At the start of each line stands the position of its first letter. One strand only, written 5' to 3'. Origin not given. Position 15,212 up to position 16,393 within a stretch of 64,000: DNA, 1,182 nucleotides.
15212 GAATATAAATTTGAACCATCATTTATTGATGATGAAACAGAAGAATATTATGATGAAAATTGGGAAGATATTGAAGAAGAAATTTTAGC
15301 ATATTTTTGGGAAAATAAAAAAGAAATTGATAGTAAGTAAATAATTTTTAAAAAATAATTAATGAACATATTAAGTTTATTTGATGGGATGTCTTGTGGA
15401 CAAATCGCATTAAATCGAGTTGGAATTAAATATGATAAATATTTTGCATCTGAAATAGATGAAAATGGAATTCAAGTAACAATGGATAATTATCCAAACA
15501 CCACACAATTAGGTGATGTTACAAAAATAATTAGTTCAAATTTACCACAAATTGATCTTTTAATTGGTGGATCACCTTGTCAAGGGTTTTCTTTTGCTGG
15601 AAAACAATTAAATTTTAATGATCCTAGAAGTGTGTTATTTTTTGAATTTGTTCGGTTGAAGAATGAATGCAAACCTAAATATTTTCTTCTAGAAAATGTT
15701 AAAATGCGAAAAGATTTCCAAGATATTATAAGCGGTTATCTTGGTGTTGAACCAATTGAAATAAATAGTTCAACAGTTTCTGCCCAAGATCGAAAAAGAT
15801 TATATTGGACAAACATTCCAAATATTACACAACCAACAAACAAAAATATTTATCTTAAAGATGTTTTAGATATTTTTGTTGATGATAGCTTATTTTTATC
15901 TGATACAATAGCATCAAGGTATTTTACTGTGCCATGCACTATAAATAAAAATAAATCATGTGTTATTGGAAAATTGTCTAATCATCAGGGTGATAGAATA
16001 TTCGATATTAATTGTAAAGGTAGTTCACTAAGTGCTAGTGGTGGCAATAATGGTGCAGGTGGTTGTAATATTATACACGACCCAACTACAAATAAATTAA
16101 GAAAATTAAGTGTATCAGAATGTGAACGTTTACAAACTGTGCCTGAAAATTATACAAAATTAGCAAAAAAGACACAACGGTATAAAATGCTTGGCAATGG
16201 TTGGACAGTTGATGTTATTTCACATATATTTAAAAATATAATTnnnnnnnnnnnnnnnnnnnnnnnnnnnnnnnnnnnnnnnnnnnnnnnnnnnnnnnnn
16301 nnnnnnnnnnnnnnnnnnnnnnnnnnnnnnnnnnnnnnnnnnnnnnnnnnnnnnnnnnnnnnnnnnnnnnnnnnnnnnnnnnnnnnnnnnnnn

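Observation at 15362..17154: Tandem duplicated C5 cytosine methyltransferases with diverged target-recognition domains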

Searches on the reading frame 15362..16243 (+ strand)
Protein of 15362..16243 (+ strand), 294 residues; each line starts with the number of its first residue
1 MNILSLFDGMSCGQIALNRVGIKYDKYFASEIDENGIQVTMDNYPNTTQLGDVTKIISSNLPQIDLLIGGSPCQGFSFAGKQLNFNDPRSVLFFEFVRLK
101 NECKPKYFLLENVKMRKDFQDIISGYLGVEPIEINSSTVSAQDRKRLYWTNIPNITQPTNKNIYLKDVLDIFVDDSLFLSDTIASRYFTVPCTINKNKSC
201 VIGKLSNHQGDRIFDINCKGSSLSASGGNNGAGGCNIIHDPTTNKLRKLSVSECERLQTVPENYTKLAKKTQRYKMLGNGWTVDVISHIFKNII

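Call 4: search_protein_families(library=pfam, proteins=[window:15362-16243:+], max_evalue=0.01)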
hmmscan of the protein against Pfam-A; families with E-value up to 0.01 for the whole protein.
window:15362-16243:+ (294 aa): 1 family
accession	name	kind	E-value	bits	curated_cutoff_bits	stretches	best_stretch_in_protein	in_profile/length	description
PF00145.23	DNA_methylase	-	2.1e-45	156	22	1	1-293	1-322/324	C-5 cytosine-specific DNA methylase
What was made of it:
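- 15362..16246 (+): MTase A, a 294-aa C5-cytosine DNA methyltransferase with an A-type (HhaI-like) TRD. PF00145 E 2e-45, matched full length (call 4).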

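Call 11: search_protein_families(library=phrogs, proteins=[window:15362-16243:+], max_evalue=0.001)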
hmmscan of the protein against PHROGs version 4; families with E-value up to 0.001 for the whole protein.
window:15362-16243:+ (294 aa): 9 families
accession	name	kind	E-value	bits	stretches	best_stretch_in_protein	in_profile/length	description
phrog_116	-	other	1.6e-68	232.8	1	1-293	208-489/779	DNA methyltransferase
phrog_363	-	other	3.5e-31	109.5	1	1-293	54-312/327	DNA methyltransferase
phrog_17284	-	unknown function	3.4e-22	79.9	2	238-294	151-211/245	-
phrog_16528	-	other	1.3e-14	55.3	1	205-294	135-218/236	DNA methyltransferase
phrog_864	-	DNA, RNA and nucleotide metabolism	1.6e-13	51.1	2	61-115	693-747/1064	DNA primase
phrog_16427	-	other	7.6e-10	39.9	1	244-293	115-168/235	DNA methyltransferase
phrog_26324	-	other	8.1e-06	27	1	242-291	143-201/210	DNA methyltransferase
phrog_29583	-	other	5e-05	23.2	1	63-114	78-129/468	DNA methyltransferase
phrog_5999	-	other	0.00013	23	1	45-99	46-106/109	DNA methyltransferase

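Call 12: find_encoding_contigs(protein=window:15362-16243:+, flank=10000, max_places=6)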
Protein window:15362-16243:+ (294 aa): 1 contig read that carries it; 1 place shown.
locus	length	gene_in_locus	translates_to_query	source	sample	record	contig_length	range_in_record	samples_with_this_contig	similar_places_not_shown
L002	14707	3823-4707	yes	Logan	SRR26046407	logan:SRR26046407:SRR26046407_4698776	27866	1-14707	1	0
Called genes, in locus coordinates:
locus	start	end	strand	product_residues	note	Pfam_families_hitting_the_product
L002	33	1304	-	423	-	PF13620:CarboxypepD_reg (weak), PF13715:CarbopepD_reg_2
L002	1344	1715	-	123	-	-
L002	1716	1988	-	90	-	-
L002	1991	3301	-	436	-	-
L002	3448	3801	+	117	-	-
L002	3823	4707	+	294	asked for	PF00145:DNA_methylase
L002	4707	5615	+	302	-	PF00145:DNA_methylase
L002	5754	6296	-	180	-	-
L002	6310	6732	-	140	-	PF00293:NUDIX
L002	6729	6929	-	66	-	-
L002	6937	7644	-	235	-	PF09414:RNA_ligase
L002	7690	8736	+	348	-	PF24308:DUF7487 (weak)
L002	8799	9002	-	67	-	-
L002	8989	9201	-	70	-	-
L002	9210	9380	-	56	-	-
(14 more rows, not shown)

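Call 14: find_homologous_proteins(query=window:15362-16243:+, max_evalue=1e-10)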
Query window:15362-16243:+ (294 aa): 8000 proteins with E <= 1e-10 among 8000 candidates; the best 120 are listed.
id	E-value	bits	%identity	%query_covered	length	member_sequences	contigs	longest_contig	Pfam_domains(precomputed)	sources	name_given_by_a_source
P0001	1.8e-196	669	100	100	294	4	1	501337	PF00145.24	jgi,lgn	jgi:DNA-cytosine methyltransferase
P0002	7.9e-176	602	90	100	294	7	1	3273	PF00145.24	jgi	jgi:DNA-cytosine methyltransferase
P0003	3.7e-175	599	90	100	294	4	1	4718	PF00145.24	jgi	jgi:DNA-cytosine methyltransferase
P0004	8.1e-171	585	88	100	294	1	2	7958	PF00145.24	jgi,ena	jgi:DNA-cytosine methyltransferase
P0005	4.9e-169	579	88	100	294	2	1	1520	PF00145.24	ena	-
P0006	2.0e-163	561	85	99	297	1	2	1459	PF00145.24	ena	-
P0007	6.9e-161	553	85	99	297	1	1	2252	PF00145.24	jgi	-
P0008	1.1e-142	493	74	100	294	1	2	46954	PF00145.24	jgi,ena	jgi:DNA-cytosine methyltransferase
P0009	6.9e-140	484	72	100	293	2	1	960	PF00145.24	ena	-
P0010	4.2e-139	481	72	100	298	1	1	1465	PF00145.24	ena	-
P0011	1.0e-138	480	72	100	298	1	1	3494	PF00145.24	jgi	jgi:DNA (cytosine-5)-methyltransferase 3A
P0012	1.1e-138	480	73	100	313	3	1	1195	PF00145.24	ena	-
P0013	1.4e-137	476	72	100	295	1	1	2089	PF00145.24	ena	-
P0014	7.0e-135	467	70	100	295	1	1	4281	PF00145.24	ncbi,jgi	jgi:DNA-cytosine methyltransferase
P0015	8.8e-135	467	71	100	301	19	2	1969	PF00145.24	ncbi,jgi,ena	-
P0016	1.2e-134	466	69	100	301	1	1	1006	PF00145.24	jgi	jgi:DNA (cytosine-5)-methyltransferase 3A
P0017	1.7e-133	463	73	99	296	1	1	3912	PF00145.24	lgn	-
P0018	5.3e-133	461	69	100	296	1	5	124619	PF00145.24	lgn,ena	-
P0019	7.5e-133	461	69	100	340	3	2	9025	PF00145.24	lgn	-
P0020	1.0e-132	460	71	100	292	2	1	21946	PF00145.24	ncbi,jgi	jgi:DNA-cytosine methyltransferase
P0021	6.3e-132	458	69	100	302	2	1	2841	PF00145.24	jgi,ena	jgi:site-specific DNA-cytosine methylase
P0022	7.7e-132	457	69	100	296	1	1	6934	PF00145.24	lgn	-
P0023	1.5e-131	456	69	100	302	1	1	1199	PF00145.24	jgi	jgi:site-specific DNA-cytosine methylase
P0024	1.5e-131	456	70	100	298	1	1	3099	PF00145.24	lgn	-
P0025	1.7e-130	453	71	100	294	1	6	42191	PF00145.24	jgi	jgi:DNA-cytosine methyltransferase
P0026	3.0e-130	452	68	99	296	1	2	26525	PF00145.24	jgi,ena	-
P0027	4.8e-130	451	70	100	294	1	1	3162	PF00145.24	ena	-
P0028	1.9e-129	449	68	100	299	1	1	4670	PF00145.24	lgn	-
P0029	2.3e-129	449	68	99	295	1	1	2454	PF00145.24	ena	-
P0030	7.1e-129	448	67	100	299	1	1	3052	PF00145.24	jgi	-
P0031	1.9e-128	446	68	100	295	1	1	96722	PF00145.24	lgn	-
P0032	4.7e-128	445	66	99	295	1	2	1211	PF00145.24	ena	-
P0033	5.1e-128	445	67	100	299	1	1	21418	PF00145.24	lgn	-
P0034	8.1e-128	444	68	100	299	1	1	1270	PF00145.24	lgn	-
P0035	1.9e-127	443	68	100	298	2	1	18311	PF00145.24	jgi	jgi:DNA-cytosine methyltransferase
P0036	9.7e-127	441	69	100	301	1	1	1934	PF00145.24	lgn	-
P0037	1.3e-126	440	68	99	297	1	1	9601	PF00145.24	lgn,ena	-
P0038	2.6e-126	439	68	100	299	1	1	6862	PF00145.24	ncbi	-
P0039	2.1e-125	436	67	100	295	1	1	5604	PF00145.24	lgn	-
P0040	3.0e-125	436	67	99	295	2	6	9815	PF00145.24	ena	-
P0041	9.3e-125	434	67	100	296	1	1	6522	PF00145.24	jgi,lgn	-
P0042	2.8e-124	432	66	99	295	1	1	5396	PF00145.24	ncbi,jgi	-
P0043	5.3e-124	432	66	100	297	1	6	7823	PF00145.24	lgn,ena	-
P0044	4.6e-123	428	67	100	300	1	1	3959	PF00145.24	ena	-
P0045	1.1e-122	427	67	100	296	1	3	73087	PF00145.24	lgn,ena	-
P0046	9.4e-120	418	64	100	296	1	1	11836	PF00145.24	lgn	-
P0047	4.8e-119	415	63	100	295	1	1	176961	PF00145.24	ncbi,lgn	-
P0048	9.7e-119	414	64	100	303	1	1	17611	PF00145.24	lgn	-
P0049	1.7e-118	413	63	100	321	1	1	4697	PF00145.24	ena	-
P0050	2.4e-118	413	56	100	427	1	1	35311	PF00145.24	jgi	jgi:site-specific DNA-cytosine methylase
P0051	3.7e-118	412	65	99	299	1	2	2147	PF00145.24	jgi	jgi:DNA-cytosine methyltransferase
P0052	3.8e-118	412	63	100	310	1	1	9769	PF00145.24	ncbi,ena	-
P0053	8.1e-118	411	65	100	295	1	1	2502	PF00145.24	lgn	-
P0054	5.3e-117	409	61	100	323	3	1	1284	PF00145.24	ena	-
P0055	3.4e-115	403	65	100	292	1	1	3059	PF00145.24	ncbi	-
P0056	4.5e-115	402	62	100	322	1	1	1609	PF00145.24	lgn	-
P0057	7.4e-115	401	62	100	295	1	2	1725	PF00145.24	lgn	-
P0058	1.3e-114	401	57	99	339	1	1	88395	PF00145.24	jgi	jgi:DNA-cytosine methyltransferase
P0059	1.4e-114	401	63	100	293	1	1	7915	PF00145.24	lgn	-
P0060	2.1e-114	400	60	100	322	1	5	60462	PF00145.24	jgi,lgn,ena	-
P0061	2.5e-114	400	61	100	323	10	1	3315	PF00145.24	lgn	-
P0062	5.0e-114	399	62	100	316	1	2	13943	PF00145.24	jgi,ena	jgi:DNA (cytosine-5)-methyltransferase 3A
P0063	1.2e-113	397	62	100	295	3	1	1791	PF00145.24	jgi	-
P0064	1.9e-112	394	59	100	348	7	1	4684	PF00145.24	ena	-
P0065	1.4e-111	391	61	100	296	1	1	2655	PF00145.24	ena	-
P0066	1.5e-110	387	61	100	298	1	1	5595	PF00145.24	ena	-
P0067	6.5e-110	385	60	100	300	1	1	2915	PF00145.24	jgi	jgi:DNA-cytosine methyltransferase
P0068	7.4e-110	385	60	100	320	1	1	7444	PF00145.24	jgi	jgi:DNA-cytosine methyltransferase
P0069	1.2e-109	384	60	100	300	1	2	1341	PF00145.24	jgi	jgi:DNA-cytosine methyltransferase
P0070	1.1e-108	381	51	98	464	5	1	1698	PF00145.24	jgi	jgi:DNA (cytosine-5)-methyltransferase 3A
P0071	1.2e-108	381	-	-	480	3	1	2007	PF00145.24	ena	-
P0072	1.8e-108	381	61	100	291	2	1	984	PF00145.24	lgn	-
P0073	3.9e-107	376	61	78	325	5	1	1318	PF00145.24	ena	-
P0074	4.2e-107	376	61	99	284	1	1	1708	PF00145.24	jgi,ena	jgi:DNA-cytosine methyltransferase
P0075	3.5e-106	373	61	99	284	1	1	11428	PF00145.24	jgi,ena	jgi:DNA-cytosine methyltransferase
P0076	1.4e-105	371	61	78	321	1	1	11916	PF00145.24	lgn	-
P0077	1.9e-105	371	58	100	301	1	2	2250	PF00145.24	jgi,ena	-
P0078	1.9e-105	371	58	100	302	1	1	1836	PF00145.24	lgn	-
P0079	2.4e-105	370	62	100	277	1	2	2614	PF00145.24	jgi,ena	jgi:DNA-cytosine methyltransferase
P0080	3.2e-105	370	62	100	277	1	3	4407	PF00145.24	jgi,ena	jgi:DNA-cytosine methyltransferase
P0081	4.5e-105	369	59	99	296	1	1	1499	PF00145.24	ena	-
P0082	5.4e-105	369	58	100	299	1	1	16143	PF00145.24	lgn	-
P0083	7.1e-105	369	60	100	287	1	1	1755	PF00145.24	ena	-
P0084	1.4e-104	368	61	100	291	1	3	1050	PF00145.24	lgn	-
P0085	1.6e-104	368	59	100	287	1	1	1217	PF00145.24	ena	-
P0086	1.9e-104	367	61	100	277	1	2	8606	PF00145.24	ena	-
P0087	2.6e-104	367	59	100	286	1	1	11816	PF00145.24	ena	-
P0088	4.1e-104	366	59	100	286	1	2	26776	PF00145.24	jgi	jgi:DNA-cytosine methyltransferase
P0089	5.5e-104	366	59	100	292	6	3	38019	PF00145.24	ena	-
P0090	7.3e-104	365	50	100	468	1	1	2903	PF00145.24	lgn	-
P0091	9.6e-104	365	60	100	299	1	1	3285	PF00145.24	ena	-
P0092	1.2e-103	365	61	100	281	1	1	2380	PF00145.24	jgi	jgi:DNA-cytosine methyltransferase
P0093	1.3e-103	365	52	100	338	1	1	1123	PF00145.24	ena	-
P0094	1.3e-103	365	53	100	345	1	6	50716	PF00145.24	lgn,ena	-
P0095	1.5e-103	364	54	100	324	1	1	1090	PF00145.24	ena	-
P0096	1.7e-103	364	60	100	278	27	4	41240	PF00145.24,PF23571.2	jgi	jgi:DNA-cytosine methyltransferase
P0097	1.9e-103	364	57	100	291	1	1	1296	PF00145.24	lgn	-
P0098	2.0e-103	364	61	100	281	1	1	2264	PF00145.24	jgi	jgi:DNA-cytosine methyltransferase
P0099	2.0e-103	364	58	100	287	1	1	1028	PF00145.24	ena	-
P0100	2.2e-103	364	60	100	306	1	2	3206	PF00145.24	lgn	-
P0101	2.6e-103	364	60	100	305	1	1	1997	PF00145.24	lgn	-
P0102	2.7e-103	364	76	57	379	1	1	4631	PF00145.24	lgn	-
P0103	3.1e-103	363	61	100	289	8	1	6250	PF00145.24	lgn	-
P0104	4.4e-103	363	54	100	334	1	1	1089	PF00145.24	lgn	-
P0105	6.0e-103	362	57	100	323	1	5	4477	PF00145.24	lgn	-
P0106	8.1e-103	362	58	100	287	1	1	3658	PF00145.24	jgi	jgi:DNA-cytosine methyltransferase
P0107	9.2e-103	362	50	100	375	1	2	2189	PF00145.24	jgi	jgi:DNA-cytosine methyltransferase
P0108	1.0e-102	362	59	100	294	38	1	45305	PF00145.24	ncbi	-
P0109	1.3e-102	361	58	100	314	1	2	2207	PF00145.24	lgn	-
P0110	1.4e-102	361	53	100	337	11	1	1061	PF00145.24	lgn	-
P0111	1.4e-102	361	62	100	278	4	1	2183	PF00145.24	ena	-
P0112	1.5e-102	361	55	100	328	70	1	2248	PF00145.24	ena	-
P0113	1.7e-102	361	51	100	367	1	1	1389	PF00145.24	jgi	-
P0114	1.9e-102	361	54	100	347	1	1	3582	PF00145.24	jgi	jgi:DNA-cytosine methyltransferase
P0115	1.9e-102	361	60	99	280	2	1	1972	PF00145.24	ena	-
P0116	2.0e-102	361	58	100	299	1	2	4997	PF00145.24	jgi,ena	jgi:DNA-cytosine methyltransferase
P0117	2.1e-102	361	58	100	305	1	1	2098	PF00145.24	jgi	jgi:DNA-cytosine methyltransferase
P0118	2.3e-102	360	50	100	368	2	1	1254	PF00145.24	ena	-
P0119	2.4e-102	360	54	100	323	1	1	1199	PF00145.24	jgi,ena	jgi:DNA-cytosine methyltransferase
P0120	2.6e-102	360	51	100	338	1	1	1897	PF00145.24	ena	-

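Call 17: search_solved_structures(query=window:15362-16243:+, max_evalue=0.001, show_alignments=2)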
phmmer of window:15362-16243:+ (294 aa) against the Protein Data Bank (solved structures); distinct sequences matched with E-value up to 0.001: 82 (the best 60 are shown).
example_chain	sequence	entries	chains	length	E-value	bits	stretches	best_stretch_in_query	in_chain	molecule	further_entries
6brr_A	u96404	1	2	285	1.9e-26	96.5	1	2-163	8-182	DNA (cytosine-5)-methyltransferase 3A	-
5yx2_A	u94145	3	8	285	2e-26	96.4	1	2-163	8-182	DNA (cytosine-5)-methyltransferase 3A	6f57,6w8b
8tdr_A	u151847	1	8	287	2.1e-26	96.4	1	2-163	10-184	DNA (cytosine-5)-methyltransferase 3A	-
7v0e_A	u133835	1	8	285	2.3e-26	96.2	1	2-169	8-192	DNA (cytosine-5)-methyltransferase 3B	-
6kda_A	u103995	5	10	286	2.3e-26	96.2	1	2-169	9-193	DNA (cytosine-5)-methyltransferase 3B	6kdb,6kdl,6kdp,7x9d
2qrv_A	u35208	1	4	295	2.3e-26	96.2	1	2-163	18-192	DNA (cytosine-5)-methyltransferase 3A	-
6u8w_A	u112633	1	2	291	2.4e-26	96.2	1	2-162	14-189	DNA (cytosine-5)-methyltransferase 3B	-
6u8p_A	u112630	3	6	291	2.5e-26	96.1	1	2-168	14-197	DNA (cytosine-5)-methyltransferase 3B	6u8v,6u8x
6kdt_A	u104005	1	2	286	2.6e-26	96.1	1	2-162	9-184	DNA (cytosine-5)-methyltransferase 3B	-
6u90_A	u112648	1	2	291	2.7e-26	96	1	2-169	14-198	DNA (cytosine-5)-methyltransferase 3B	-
6u91_A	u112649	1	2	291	2.8e-26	96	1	2-162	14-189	DNA (cytosine-5)-methyltransferase 3B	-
8te1_A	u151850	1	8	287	3.3e-26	95.7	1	2-163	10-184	DNA (cytosine-5)-methyltransferase 3A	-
6w89_A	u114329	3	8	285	3.3e-26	95.7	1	2-163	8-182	DNA (cytosine-5)-methyltransferase 3A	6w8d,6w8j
8te4_A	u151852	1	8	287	3.9e-26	95.5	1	2-163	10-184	DNA (cytosine-5)-methyltransferase 3A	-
8xee_A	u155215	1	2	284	4.8e-26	95.2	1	2-169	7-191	DNA (cytosine-5)-methyltransferase 3B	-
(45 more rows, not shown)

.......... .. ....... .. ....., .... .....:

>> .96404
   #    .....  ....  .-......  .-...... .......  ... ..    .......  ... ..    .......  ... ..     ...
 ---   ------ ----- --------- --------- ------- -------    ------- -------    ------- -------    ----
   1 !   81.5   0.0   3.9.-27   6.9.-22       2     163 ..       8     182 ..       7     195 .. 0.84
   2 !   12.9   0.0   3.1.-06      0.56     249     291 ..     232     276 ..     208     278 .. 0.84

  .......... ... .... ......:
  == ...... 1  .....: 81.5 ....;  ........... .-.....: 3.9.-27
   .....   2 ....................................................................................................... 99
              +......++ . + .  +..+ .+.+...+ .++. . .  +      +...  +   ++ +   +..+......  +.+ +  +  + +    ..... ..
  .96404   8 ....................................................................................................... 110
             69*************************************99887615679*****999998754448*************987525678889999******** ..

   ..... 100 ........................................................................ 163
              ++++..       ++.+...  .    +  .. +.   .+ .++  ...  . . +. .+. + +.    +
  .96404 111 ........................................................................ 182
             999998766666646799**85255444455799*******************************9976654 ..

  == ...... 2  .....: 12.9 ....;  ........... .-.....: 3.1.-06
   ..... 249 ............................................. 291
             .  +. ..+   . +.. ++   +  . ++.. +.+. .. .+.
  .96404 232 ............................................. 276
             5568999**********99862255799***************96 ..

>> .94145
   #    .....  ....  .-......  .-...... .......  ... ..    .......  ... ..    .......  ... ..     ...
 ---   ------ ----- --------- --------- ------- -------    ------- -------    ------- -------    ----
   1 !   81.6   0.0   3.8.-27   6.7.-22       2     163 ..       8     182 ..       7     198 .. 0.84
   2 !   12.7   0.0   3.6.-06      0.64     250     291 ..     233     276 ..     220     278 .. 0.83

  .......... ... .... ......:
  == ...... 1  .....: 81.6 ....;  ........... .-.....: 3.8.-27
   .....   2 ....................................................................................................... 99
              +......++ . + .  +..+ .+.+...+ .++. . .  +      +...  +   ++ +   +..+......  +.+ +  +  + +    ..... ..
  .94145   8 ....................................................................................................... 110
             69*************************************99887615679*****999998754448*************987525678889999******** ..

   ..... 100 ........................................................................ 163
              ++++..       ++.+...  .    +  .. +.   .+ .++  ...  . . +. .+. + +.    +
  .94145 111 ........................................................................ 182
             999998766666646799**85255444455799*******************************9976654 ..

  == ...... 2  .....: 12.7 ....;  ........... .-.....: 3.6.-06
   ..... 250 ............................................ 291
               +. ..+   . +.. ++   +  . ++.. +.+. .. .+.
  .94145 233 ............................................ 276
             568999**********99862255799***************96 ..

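Call 22: find_encoding_contigs(protein=P0004, flank=8000, max_places=4)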
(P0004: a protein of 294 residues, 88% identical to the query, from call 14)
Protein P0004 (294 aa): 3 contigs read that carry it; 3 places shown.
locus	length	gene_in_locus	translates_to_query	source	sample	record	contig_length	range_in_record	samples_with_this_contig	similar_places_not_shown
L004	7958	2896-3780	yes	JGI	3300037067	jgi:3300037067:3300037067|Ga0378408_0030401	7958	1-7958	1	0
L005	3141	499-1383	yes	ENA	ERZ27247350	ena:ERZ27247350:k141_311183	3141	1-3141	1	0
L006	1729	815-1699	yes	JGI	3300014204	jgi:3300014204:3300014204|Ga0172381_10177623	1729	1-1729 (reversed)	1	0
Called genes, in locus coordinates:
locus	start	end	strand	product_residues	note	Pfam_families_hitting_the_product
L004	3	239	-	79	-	?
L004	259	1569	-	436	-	-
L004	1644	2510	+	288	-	PF00145:DNA_methylase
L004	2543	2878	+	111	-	-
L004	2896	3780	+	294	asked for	PF00145:DNA_methylase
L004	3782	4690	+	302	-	PF00145:DNA_methylase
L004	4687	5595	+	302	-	PF00145:DNA_methylase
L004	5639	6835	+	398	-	-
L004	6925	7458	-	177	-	-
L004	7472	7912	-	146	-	PF00293:NUDIX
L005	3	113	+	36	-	?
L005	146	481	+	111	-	-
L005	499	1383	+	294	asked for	PF00145:DNA_methylase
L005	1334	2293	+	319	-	PF00145:DNA_methylase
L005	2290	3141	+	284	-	?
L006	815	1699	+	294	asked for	PF00145:DNA_methylase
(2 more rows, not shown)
